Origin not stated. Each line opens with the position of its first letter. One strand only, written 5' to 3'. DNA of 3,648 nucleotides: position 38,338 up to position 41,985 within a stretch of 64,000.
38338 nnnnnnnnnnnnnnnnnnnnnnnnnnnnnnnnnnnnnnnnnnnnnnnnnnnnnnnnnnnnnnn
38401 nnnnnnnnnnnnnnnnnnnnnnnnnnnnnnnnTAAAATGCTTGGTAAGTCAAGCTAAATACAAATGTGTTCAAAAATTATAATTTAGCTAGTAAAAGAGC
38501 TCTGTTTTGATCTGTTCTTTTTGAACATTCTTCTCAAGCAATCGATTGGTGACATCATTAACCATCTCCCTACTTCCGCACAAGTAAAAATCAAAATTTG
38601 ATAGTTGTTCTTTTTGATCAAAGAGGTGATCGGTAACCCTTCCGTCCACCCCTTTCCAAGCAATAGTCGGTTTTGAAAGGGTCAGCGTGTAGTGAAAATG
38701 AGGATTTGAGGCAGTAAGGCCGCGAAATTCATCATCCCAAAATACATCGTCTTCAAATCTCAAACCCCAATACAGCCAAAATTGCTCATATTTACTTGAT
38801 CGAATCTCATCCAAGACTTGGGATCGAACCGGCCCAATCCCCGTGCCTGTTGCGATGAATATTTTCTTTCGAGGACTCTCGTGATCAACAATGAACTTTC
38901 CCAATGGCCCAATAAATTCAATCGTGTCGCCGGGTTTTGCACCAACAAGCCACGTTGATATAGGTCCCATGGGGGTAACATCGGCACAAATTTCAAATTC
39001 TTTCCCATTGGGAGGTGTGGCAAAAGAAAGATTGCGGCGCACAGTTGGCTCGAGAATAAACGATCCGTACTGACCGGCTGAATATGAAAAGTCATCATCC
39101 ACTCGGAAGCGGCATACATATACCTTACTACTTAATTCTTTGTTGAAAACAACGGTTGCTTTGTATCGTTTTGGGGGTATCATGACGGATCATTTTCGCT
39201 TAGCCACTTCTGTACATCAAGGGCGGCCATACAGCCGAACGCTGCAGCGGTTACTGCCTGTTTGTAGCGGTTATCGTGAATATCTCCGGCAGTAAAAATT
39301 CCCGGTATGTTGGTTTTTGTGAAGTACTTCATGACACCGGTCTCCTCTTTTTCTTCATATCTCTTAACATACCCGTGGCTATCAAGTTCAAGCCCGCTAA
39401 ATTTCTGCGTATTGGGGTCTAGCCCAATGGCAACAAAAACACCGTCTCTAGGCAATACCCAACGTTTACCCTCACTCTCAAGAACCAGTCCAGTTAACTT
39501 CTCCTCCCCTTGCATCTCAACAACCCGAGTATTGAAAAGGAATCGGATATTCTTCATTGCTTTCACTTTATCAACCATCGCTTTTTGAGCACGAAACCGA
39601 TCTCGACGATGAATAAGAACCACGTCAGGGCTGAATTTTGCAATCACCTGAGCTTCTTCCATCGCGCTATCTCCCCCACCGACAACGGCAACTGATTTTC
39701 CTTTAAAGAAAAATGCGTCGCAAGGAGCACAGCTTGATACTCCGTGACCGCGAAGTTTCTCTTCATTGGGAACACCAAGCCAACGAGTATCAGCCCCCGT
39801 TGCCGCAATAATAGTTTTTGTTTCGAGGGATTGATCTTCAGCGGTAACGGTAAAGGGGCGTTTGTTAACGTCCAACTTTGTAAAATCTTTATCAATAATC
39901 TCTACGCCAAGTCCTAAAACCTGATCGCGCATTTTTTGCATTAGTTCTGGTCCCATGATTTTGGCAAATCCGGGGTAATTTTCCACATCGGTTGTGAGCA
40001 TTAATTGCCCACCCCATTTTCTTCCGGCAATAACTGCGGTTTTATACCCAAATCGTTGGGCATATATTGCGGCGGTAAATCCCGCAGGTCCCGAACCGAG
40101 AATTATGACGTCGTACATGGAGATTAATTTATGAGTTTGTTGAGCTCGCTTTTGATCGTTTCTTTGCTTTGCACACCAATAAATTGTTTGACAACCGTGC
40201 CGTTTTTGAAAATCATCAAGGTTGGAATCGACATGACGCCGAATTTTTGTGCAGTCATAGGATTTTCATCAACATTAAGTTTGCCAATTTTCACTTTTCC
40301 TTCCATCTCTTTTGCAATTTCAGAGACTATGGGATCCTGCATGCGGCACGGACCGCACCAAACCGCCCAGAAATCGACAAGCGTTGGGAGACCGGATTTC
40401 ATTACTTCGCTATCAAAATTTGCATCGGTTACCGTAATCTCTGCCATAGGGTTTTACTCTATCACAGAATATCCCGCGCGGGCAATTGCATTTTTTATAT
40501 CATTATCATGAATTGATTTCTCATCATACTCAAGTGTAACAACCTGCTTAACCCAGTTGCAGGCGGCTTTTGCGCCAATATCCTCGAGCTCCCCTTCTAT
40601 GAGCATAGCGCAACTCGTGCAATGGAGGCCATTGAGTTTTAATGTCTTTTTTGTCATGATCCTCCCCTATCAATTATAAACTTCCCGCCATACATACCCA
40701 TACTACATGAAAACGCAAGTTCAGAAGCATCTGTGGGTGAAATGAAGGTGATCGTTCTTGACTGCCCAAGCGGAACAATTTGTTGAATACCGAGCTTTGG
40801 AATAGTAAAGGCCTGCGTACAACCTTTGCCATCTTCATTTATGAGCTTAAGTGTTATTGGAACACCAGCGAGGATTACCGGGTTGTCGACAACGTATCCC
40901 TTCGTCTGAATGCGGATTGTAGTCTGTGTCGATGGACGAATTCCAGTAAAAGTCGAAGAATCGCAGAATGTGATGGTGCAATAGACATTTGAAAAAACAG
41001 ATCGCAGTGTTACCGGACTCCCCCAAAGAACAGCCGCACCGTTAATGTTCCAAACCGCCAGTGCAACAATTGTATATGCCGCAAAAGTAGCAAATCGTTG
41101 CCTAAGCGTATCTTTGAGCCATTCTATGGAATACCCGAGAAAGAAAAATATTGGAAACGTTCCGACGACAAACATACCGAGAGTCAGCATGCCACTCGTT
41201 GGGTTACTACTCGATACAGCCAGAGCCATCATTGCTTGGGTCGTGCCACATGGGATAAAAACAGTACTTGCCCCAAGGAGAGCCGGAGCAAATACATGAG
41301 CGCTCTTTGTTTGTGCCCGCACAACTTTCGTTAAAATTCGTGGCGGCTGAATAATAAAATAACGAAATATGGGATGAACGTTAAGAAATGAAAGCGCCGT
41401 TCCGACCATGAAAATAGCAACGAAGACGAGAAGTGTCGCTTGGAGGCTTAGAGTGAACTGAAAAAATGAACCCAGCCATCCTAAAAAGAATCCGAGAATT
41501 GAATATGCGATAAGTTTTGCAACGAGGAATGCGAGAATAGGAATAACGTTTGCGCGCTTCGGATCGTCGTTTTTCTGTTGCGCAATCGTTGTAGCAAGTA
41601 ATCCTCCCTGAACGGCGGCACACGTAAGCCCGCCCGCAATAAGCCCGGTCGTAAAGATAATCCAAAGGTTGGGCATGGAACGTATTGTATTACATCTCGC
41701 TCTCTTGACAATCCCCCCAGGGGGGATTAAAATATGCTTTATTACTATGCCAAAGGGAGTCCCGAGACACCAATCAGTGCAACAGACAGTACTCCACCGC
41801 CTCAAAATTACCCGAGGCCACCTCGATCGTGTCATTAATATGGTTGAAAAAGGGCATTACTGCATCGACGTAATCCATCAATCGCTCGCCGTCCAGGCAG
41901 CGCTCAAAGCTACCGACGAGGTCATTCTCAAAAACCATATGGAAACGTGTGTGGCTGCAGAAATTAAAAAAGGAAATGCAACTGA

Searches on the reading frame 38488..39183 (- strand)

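Call 82: search_protein_families(library=pfam, proteins=[window:38488-39183:-], max_evalue=0.0001)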
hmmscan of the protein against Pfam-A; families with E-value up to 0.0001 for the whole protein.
window:38488-39183:- (231 aa): 2 families
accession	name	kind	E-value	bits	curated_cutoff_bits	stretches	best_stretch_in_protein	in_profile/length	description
PF00175.26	NAD_binding_1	-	3.3e-19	70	22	1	109-211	1-107/109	Oxidoreductase NAD-binding domain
PF00970.30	FAD_binding_6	-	1.8e-05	25.5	21.1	1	9-97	2-97/99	Oxidoreductase FAD-binding domain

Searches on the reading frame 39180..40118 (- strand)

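Call 82: search_protein_families(library=pfam, proteins=[window:39180-40118:-], max_evalue=0.0001)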
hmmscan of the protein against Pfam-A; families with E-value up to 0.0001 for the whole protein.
window:39180-40118:- (312 aa): 9 families
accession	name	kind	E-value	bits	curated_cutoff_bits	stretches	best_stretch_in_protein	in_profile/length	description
PF07992.20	Pyr_redox_2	-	2.3e-50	172.1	26.1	1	2-293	1-289/291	Pyridine nucleotide-disulphide oxidoreductase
PF13738.12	Pyr_redox_3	-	1.3e-19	71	30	1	80-266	105-302/305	Pyridine nucleotide-disulphide oxidoreductase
PF00070.33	Pyr_redox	-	6.8e-18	65.4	22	1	142-214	1-80/82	Pyridine nucleotide-disulphide oxidoreductase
PF01134.28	GIDA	-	7.8e-09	35.5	22.1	0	3-31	1-29/391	Glucose inhibited division protein A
PF12831.13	FAD_oxidored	-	1.6e-08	34.7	27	1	3-48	1-50/416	FAD dependent oxidoreductase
PF01266.30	DAO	-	2.2e-07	31.2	27.9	0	50-114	142-209/353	FAD dependent oxidoreductase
PF03486.20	HI0933_like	-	2.9e-06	27.4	50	0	3-35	2-34/244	HI0933-like protein Rossmann domain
PF00890.30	FAD_binding_2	-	9.4e-06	25.5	20.4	0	3-32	1-30/414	FAD binding domain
PF01946.23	Thi4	-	8.6e-05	22.3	26.2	0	3-31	19-48/235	Thi4 family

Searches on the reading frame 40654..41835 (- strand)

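Call 82: search_protein_families(library=pfam, proteins=[window:40654-41835:-], max_evalue=0.0001)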
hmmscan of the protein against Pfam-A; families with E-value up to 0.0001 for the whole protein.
window:40654-41835:- (393 aa): 3 families
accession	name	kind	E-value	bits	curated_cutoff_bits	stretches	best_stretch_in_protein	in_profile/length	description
PF13386.12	DsbD_2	-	2e-27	96.8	24.9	1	60-262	2-199/199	Cytochrome C biogenesis protein transmembrane region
PF13473.12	Cupredoxin_1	-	4.3e-09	36.8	27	1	302-388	20-104/104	Cupredoxin-like domain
PF02683.22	DsbD_TM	-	5.3e-05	23.1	27.1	1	59-237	7-185/219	Cytochrome C biogenesis protein transmembrane domain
